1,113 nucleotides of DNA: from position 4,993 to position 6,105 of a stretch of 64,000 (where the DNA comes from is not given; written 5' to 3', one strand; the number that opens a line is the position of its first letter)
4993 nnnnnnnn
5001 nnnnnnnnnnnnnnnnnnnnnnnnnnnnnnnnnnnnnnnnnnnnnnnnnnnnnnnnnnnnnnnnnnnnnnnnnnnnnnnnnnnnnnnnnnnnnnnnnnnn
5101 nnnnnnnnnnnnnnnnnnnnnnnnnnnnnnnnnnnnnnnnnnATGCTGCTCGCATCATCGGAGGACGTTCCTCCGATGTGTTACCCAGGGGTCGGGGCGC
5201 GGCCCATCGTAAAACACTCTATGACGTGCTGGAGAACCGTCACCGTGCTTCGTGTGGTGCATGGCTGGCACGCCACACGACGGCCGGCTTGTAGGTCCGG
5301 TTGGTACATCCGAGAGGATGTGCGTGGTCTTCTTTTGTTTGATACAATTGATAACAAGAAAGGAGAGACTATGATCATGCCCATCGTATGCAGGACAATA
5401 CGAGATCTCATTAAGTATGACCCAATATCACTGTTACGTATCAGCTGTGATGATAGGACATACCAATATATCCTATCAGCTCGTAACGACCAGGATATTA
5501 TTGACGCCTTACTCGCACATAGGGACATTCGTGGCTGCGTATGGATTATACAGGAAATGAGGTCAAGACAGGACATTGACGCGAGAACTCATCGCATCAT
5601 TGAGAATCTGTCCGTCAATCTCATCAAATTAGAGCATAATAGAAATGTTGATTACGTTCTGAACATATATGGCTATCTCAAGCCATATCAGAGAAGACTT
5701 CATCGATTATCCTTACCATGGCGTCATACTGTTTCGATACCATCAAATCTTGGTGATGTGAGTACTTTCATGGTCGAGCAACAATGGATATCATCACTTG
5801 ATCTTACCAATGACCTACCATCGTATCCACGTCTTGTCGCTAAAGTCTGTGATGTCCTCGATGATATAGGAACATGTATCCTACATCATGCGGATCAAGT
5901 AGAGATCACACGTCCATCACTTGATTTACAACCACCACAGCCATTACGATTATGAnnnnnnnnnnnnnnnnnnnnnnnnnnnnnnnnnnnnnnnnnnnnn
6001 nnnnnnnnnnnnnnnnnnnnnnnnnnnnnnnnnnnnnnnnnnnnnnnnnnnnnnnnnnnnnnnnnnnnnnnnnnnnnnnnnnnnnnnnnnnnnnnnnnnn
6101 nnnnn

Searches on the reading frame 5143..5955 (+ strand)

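Call 32: search_protein_families(library=phrogs, alignment_id=A1, max_evalue=0.00001)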
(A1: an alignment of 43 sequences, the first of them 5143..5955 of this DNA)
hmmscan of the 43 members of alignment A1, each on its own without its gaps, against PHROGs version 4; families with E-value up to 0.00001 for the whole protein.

A. member 1, window:5143-5955:+ (270 aa): 0 families

B. families by the number of members that match (of 43 scanned): 27 families (the first 25 are shown)
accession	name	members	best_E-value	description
phrog_2376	-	1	6.1e-81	ATPase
phrog_652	-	1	1.7e-40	-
phrog_9787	-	1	4.5e-36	translation initiation factor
phrog_139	-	1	1.1e-34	deoxynucleoside monophosphate kinase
phrog_609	-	1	1.8e-31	RIIB lysis inhibitor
phrog_883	-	1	1.6e-29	flavodoxin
phrog_3886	-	1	3.3e-25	-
phrog_1383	-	1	6.5e-25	virion structural protein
phrog_12661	-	1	6.3e-21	transglycosylase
phrog_15428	-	1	2.2e-20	-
phrog_2886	-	1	1.7e-14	RIIB lysis inhibitor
phrog_36818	-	1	2.3e-14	RIIB lysis inhibitor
phrog_11221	-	1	1.9e-12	RIIB lysis inhibitor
phrog_329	-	1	9.4e-12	minor tail protein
phrog_13339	-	1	1.5e-11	tail length tape measure protein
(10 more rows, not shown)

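Call 33: search_protein_families(library=pfam, alignment_id=A1, max_evalue=0.00001)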
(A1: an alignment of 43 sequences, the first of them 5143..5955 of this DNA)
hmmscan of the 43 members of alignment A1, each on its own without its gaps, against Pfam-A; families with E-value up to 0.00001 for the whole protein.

A. member 1, window:5143-5955:+ (270 aa): 0 families

B. families by the number of members that match (of 43 scanned): 13 families
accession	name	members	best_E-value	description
PF08010.17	Phage_30_3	1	3e-51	Bacteriophage protein GP30.3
PF07972.16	Flavodoxin_NdrI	1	8.8e-39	NrdI Flavodoxin like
PF07884.19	VKOR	1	6.4e-30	Vitamin K epoxide reductase family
PF00707.27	IF3_C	1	5.2e-28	Translation initiation factor IF-3, C-terminal domain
PF04011.17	LemA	1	4.1e-26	LemA family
PF05257.22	CHAP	1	2.1e-19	CHAP domain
PF05198.21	IF3_N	1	1.8e-17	Translation initiation factor IF-3, N-terminal domain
PF05154.21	TM2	1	3.7e-12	TM2 domain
PF11539.13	DUF3228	1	9e-12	Protein of unknown function (DUF3228)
PF00004.35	AAA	1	1.1e-11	ATPase family associated with various cellular activities (AAA)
PF01966.28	HD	1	6.6e-11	HD domain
PF21448.3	DNMK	1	1.9e-08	Deoxynucleotide monophosphate kinase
PF07554.19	FIVAR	1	3.8e-06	FIVAR domain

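Call 95: search_protein_families(library=phrogs, proteins=[window:5143-5955:+], max_evalue=0.00001)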
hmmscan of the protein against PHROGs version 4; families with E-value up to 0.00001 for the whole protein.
window:5143-5955:+ (270 aa): 0 families
